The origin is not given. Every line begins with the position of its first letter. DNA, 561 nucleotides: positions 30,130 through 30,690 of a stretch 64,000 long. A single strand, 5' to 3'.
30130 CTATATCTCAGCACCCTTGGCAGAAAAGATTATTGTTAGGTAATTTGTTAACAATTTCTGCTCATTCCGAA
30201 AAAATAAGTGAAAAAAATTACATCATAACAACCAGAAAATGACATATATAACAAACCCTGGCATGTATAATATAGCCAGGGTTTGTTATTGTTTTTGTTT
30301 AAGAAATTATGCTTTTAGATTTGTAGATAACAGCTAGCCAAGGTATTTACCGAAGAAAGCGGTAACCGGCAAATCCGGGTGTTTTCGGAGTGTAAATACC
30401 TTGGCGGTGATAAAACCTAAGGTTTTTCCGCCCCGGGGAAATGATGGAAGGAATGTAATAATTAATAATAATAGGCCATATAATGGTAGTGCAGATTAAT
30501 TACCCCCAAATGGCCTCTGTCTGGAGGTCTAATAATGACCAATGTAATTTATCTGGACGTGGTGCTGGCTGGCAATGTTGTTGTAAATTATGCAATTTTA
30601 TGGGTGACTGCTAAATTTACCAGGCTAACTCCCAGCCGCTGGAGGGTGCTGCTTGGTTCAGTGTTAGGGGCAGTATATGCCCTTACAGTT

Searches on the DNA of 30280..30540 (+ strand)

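Call 36: search_rna_families(source=window, start=30280, end=30540, threshold=evalue, max_evalue=10)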
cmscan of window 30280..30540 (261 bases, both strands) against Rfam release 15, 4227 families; matches with E-value up to 10: 2.
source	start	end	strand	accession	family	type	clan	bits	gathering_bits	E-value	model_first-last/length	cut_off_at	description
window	30283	30318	-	RF01375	CRISPR-DR62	Gene; CRISPR;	-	19.7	45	3.8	1-37/37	no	CRISPR RNA direct repeat element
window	30397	30440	+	RF03890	mir-B8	Gene; miRNA;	-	16.2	90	5.2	1-67/67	no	mir-B8 microRNA precursor family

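Call 83: search_dna_similar(query=window:30320-30432:+, collection=phages, mode=distant, max_evalue=0.001, max_rows=5)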
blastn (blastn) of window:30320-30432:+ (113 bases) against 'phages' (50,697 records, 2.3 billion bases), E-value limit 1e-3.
No match.
